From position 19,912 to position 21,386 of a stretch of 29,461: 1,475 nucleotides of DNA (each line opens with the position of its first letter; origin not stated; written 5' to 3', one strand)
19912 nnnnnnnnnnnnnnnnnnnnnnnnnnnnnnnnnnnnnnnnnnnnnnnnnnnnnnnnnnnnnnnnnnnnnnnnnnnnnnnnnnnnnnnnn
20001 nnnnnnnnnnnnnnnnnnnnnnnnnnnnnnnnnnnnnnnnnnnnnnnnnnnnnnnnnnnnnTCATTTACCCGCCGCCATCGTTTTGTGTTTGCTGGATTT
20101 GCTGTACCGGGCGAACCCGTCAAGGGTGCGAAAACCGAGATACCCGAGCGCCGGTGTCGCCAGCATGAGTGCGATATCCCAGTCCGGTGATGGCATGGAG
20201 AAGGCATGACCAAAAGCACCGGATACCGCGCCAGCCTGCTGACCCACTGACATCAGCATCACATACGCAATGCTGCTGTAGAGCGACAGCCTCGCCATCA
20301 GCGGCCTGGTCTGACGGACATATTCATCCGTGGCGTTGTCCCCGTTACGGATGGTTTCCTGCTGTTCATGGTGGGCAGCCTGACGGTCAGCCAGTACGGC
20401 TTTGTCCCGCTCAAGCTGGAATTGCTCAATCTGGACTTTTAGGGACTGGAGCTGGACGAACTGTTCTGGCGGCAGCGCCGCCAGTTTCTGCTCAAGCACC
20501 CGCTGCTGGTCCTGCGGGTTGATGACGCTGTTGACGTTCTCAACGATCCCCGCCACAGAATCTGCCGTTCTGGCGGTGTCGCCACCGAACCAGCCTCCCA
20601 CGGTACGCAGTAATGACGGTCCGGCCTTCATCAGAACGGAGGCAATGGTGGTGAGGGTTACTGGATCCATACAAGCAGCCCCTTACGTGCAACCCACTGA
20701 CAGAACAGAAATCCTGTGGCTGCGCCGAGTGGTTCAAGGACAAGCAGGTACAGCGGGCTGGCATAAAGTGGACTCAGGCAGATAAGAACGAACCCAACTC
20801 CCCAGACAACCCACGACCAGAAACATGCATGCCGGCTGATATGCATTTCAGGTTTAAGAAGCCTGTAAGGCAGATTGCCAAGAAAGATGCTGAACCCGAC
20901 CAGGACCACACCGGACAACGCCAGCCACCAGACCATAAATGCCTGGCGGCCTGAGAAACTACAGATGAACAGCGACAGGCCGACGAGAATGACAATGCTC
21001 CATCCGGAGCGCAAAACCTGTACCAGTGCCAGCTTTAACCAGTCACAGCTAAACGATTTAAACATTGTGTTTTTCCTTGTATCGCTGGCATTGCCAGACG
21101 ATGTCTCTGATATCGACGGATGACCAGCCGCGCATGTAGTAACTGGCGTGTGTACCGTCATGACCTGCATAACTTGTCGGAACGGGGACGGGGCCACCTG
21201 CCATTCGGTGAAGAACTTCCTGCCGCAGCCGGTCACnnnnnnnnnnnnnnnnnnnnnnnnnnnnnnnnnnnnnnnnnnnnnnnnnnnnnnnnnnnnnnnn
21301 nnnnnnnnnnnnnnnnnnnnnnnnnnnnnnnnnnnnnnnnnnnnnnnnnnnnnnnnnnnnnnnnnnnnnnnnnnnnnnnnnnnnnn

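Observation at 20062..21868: Lysis cassette differs from Mu: GH108 endolysin without export signal plus three unassigned, translationally coupled genes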

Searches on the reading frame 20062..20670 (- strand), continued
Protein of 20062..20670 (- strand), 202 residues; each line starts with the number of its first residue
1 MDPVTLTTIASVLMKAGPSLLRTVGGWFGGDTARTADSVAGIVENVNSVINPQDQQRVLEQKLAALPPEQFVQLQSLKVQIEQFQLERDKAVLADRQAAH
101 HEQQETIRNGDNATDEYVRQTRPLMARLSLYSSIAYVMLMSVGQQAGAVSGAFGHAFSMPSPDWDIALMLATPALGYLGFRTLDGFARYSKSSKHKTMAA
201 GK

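Call 74: get_annotated_region(hit=H35, flank=2500)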
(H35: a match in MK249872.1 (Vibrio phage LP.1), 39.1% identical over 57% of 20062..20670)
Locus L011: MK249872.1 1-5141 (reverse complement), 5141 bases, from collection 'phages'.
description: Vibrio phage LP.1, complete genome.
organism: Vibrio phage LP.1 (NCBI taxid 2500150)
taxonomy: Viruses; Duplodnaviria; Heunggongvirae; Uroviricota; Caudoviricetes
host: Vibrio maritimus; source: -; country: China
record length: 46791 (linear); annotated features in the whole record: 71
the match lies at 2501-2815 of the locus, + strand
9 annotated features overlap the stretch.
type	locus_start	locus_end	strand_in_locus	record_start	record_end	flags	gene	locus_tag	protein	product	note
CDS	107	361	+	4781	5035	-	-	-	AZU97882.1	hypothetical protein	-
CDS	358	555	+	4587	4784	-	-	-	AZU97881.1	hypothetical protein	-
CDS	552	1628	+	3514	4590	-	-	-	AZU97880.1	hypothetical protein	-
CDS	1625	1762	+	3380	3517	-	-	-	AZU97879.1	hypothetical protein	-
CDS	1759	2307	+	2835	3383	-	-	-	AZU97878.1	Bbp2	-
CDS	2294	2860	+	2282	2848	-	-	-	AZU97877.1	hypothetical protein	-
CDS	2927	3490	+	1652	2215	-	-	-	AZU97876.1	hypothetical protein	-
CDS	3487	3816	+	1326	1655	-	-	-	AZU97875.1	hypothetical protein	-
CDS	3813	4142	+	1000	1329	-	-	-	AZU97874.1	hypothetical protein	-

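Call 75: get_annotated_region(hit=H52, flank=2500)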
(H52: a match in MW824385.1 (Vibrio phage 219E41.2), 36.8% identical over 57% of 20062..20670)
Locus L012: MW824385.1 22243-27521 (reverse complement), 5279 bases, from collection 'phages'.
description: Vibrio phage 219E41.2, complete genome.
organism: Vibrio phage 219E41.2 (NCBI taxid 2859312)
taxonomy: Viruses; Duplodnaviria; Heunggongvirae; Uroviricota; Caudoviricetes
host: Vibrio crassostreae; source: filtered_seawater; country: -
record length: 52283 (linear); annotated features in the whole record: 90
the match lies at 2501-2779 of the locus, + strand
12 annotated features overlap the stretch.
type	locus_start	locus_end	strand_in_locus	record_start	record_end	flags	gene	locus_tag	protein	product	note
CDS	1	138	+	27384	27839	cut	-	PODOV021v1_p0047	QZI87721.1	hypothetical protein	conserved protein of unknown function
CDS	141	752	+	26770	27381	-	-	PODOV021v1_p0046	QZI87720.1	modification methylase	modification methylase Bsp6I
CDS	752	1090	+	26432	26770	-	-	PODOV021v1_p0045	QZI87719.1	hypothetical protein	conserved protein of unknown function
CDS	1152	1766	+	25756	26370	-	-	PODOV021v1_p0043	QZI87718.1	hypothetical protein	-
CDS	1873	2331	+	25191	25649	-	-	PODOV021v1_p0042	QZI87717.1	putative N-acetylmuramoyl-L-alanine amidase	-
CDS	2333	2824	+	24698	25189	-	-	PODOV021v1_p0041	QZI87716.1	hypothetical protein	-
CDS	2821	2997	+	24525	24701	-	-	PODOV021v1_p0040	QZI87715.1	hypothetical protein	-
CDS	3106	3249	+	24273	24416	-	-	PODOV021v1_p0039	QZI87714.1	hypothetical protein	-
CDS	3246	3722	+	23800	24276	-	-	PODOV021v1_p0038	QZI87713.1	hypothetical protein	-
CDS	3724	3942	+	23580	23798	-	-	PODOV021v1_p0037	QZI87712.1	hypothetical protein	-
CDS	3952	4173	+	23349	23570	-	-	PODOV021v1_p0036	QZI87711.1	hypothetical protein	-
CDS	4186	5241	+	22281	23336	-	-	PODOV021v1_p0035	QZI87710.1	nucleoid-associated protein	Nucleoid-associated protein VS_0951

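Call 76: fold_search(model_id=the predicted structure, library=viral)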
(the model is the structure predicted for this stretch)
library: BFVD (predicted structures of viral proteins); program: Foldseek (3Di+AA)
matches with E <= 10: 66; with E <= 0.001: 2
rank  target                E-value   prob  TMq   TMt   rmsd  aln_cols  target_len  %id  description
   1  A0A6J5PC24            1.5e-07  1.00  0.46  0.50  10.9       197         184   34  Holin of 3TMs, for gene-transfer release [uncultured Caudovirales phage]
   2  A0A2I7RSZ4            4.0e-05  1.00  0.39  0.46   9.8       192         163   24  (no name in the UniProt tables at hand)
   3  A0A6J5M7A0            1.4e-01  0.82  0.29  0.35   9.6       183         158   14  Holin of 3TMs, for gene-transfer release [uncultured Caudovirales phage]
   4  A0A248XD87            1.1e+00  0.07  0.14  0.08  24.2       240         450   13  Putative pyrophosphatase [Klebsiella phage YMC16/01/N133_KPN_BP]
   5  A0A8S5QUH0            1.5e+00  0.18  0.23  0.22  24.2       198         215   11  Uncharacterized protein [CrAss-like virus sp. ctDAq1]
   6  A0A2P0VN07            2.1e+00  0.12  0.23  0.06  16.6       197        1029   12  Uncharacterized protein [Tetraselmis virus 1]
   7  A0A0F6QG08            2.2e+00  0.09  0.22  0.18  19.4       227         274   10  Polyprotein (Fragment) [Sugarcane streak mosaic virus]
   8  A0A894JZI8            2.3e+00  0.08  0.17  0.08  29.4       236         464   12  (no name in the UniProt tables at hand)
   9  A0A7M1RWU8            2.4e+00  0.09  0.22  0.12  19.4       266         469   11  Uncharacterized protein [uncultured phage cr106_1]
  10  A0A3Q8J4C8            2.5e+00  0.05  0.17  0.08  24.4       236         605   12  BZIP transcription factor [Vombatid gammaherpesvirus 1]
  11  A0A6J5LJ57            3.2e+00  0.20  0.23  0.34   7.6        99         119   13  Lipoprotein [uncultured Caudovirales phage]
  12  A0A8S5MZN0            3.4e+00  0.15  0.20  0.22  15.3       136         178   18  Uncharacterized protein [Siphoviridae sp. ctoMB99]
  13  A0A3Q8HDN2            3.4e+00  0.06  0.17  0.19  17.1       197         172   13  (no name in the UniProt tables at hand)
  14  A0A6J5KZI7            3.6e+00  0.18  0.24  0.38  10.9       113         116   18  Chromosomal replication initiator, DnaA C-terminal [uncultured Caudovirales phage]
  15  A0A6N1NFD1            4.0e+00  0.11  0.20  0.24  13.0       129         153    9  Putative ORFan [Tupanvirus deep ocean]
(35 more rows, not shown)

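Call 83: search_protein_families(library=pfam, proteins=[L010:2492-3031:+, L012:2333-2824:+, L011:2294-2860:+, L011:1759-2307:+, L004:2828-3250:+, L007:2974-3582:+, L006:3001-3591:+], max_evalue=0.05)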
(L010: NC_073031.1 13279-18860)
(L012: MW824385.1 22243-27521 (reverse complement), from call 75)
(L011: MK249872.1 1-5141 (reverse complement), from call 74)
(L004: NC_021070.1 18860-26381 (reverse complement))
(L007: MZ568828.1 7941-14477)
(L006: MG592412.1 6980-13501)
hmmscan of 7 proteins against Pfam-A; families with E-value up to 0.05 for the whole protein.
L010:2492-3031:+ (179 aa): 1 family
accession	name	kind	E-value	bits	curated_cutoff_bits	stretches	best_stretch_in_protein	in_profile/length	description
PF11351.13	GTA_holin_3TM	-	0.0021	19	24.8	1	71-151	16-103/123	Holin of 3TMs, for gene-transfer release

L012:2333-2824:+ (163 aa): 2 families
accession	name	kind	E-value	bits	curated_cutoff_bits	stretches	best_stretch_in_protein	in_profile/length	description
PF13550.12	Phage-tail_3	-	0.0095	16.3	23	1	28-111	26-105/164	Putative phage tail protein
PF10295.14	DUF2406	-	0.016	16.3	27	1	51-120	1-61/63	Uncharacterised protein (DUF2406)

L011:2294-2860:+ (188 aa): 2 families
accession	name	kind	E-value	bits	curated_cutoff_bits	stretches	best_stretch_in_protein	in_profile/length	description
PF20721.2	C19orf12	-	0.0084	16.3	30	1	9-39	47-77/163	C19orf12-like protein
PF25655.1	Phi6_P8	-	0.019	15.5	27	1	27-87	14-75/143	Phi6 bacteriophage P8 capsid protein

L011:1759-2307:+ (182 aa): 3 families
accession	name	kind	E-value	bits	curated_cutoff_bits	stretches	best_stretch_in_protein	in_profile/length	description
PF05838.17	Glyco_hydro_108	-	2.5e-19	70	21.2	1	9-101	2-85/85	Glycosyl hydrolase 108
PF09374.15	PG_binding_3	-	1.4e-06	28.8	24.6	1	105-166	2-74/76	Predicted Peptidoglycan domain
PF01471.23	PG_binding_1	-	0.029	15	23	0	108-129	36-57/57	Putative peptidoglycan binding domain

L004:2828-3250:+ (140 aa): 1 family
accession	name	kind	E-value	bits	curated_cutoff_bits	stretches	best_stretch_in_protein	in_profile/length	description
PF18925.5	DUF5675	-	3.1e-21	75.8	26.7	1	6-128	2-112/114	Family of unknown function (DUF5675)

L007:2974-3582:+ (202 aa): 2 families
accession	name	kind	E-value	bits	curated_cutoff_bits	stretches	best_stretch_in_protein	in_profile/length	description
PF15444.11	TMEM247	-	0.00019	22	27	1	53-140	83-170/206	Transmembrane protein 247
PF11351.13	GTA_holin_3TM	-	0.0033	18.4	24.8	1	37-141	3-89/123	Holin of 3TMs, for gene-transfer release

L006:3001-3591:+ (196 aa): 0 families

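Call 88: find_encoding_contigs(protein=P0090, flank=3500, max_places=3)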
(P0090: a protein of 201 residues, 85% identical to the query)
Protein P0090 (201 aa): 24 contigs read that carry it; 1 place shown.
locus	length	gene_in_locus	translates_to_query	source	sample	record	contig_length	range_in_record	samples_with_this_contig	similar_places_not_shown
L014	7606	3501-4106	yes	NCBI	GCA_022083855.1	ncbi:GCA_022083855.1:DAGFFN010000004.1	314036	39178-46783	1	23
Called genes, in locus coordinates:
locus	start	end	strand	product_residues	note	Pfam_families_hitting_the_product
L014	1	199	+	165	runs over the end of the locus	-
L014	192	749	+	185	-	-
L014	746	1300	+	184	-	PF06252:GemA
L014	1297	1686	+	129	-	PF08765:Mor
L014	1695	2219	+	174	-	-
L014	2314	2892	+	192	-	PF05838:Glyco_hydro_108, PF09374:PG_binding_3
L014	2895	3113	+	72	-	PF26867:Phage_Mu_gp18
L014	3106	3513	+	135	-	-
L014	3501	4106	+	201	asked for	-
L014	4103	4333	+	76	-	PF01258:zf-dskA_traR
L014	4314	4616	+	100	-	PF10805:DUF2730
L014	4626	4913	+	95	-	-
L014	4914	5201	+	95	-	-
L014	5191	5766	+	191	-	PF11985:Phage_Mu_Gp27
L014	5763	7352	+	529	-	PF03237:Terminase_6N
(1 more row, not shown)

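Call 89: search_protein_families(library=padloc, proteins=[window:20062-20670:-], max_evalue=0.01)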
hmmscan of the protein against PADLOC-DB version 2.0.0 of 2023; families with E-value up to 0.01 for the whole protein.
window:20062-20670:- (202 aa): 0 families

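Call 96: find_related_loci(query=A7, collection=viral_contigs, flank=5000)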
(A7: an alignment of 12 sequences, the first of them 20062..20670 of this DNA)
Query A7 (202 aa) in viral_contigs; peptide patterns used: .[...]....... (x = any residue, [..] = any of these).
227 stretches matched a pattern; 201 encode a relative of the query (tblastn E <= 1e-3); the best 80 are kept; 80 distinct loci.
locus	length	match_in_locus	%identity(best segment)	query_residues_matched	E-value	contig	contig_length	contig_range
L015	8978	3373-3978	100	1-202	2e-136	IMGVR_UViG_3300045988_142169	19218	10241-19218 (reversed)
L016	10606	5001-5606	100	1-202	2e-136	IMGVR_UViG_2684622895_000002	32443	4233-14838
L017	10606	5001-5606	100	1-202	2e-136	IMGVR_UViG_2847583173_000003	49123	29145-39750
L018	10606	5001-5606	100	1-202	5e-136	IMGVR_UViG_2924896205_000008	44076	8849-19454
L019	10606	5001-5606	99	1-202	1e-135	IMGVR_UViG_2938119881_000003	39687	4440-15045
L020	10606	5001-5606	98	1-202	5e-135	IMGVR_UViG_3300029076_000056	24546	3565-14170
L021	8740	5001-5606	98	1-202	5e-135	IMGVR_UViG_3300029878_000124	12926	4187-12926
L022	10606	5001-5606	98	1-202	5e-135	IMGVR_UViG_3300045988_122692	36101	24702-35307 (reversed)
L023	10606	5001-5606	99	1-202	1e-134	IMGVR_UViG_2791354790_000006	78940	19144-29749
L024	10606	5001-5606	97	1-202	4e-134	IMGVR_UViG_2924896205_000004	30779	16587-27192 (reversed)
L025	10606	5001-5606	97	1-202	5e-133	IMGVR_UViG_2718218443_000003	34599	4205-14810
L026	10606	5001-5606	95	1-202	4e-132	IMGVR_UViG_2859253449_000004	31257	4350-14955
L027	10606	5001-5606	93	1-202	5e-130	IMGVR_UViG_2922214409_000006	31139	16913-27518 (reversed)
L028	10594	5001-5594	88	1-198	3e-121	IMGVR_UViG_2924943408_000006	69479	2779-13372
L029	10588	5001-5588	89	1-196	2e-120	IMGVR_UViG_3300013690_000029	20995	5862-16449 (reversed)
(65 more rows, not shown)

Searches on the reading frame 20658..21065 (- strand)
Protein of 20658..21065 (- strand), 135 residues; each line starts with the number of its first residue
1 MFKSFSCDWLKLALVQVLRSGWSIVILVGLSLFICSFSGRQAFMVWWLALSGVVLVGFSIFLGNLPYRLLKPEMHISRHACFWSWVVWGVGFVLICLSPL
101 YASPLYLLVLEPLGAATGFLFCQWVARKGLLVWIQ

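Call 44: find_homologous_proteins(query=window:20658-21065:-)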
Query window:20658-21065:- (135 aa): 21 proteins with E <= 0.001 among 48 candidates.
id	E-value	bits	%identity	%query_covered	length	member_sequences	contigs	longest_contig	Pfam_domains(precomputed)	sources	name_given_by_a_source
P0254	2.6e-81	289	99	100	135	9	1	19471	-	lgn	-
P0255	1.9e-80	286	99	100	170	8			-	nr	nr:MAG TPA: hypothetical protein [Caudoviricetes sp.]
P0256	2.4e-80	286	97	100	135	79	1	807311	-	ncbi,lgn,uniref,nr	ncbi:hypothetical protein [Citrobacter cronae]|uniref:hypothetical protein n=1 Tax=Citrobacter crona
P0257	1.5e-68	247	86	100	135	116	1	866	-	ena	-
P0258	8.4e-66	238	84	100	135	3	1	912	-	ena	-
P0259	9.7e-62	225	74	100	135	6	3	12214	-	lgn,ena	-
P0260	1.5e-59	218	71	100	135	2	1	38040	-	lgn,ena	-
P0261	3.2e-53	198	65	100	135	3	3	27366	-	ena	-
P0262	7.1e-52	193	99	68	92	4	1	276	-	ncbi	ncbi:hypothetical protein, partial [Citrobacter freundii]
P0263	5.4e-51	190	65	100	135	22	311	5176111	-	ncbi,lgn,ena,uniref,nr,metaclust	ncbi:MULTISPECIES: hypothetical protein [Enterobacteriaceae]|uniref:hypothetical protein n=1 Tax=Ent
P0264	2.0e-50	188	64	100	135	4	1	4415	-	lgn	-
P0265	6.1e-50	187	64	100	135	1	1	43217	-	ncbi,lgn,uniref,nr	ncbi:hypothetical protein [Kluyvera sp. Awk 3]|uniref:hypothetical protein n=1 Tax=Kluyvera sp. Awk 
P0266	7.5e-50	187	64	100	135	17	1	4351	-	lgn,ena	-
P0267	5.0e-49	184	64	100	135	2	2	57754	-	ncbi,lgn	ncbi:TPA: hypothetical protein ACG1UU_004385 [Kluyvera ascorbata]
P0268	1.7e-45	173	60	100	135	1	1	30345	-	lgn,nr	nr:hypothetical protein [uncultured Rahnella sp.]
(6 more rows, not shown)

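Call 46: search_protein_families(library=ncbifam, proteins=[window:20658-21065:-], max_evalue=0.05)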
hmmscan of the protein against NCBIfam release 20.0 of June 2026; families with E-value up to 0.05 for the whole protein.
window:20658-21065:- (135 aa): 0 families

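Call 89: search_protein_families(library=padloc, proteins=[window:20658-21065:-], max_evalue=0.01)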
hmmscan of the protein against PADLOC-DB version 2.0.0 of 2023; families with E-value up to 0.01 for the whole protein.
window:20658-21065:- (135 aa): 0 families

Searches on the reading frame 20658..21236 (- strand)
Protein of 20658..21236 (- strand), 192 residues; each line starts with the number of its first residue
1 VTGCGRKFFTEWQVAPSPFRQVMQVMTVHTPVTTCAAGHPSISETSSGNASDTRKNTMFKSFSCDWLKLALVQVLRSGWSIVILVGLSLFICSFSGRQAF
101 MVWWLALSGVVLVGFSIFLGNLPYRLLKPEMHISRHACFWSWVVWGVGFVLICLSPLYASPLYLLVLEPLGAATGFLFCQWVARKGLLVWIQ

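Call 3: search_protein_families(library=pfam, proteins=[window:20658-21236:-], max_evalue=0.1)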
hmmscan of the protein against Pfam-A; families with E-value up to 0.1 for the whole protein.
window:20658-21236:- (192 aa): 1 family
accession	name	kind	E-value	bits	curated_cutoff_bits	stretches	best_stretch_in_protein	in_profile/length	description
PF17447.7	YkpC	-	0.074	13.3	27.7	0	106-133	13-40/42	Uncharacterized YkpC-like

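Call 4: search_protein_families(library=phrogs, proteins=[window:20658-21236:-], max_evalue=0.01)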
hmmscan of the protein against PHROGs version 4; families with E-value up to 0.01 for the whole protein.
window:20658-21236:- (192 aa): 1 family
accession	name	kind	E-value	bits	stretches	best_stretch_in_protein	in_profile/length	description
phrog_12596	-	unknown function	2.8e-56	190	1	75-192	1-120/120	-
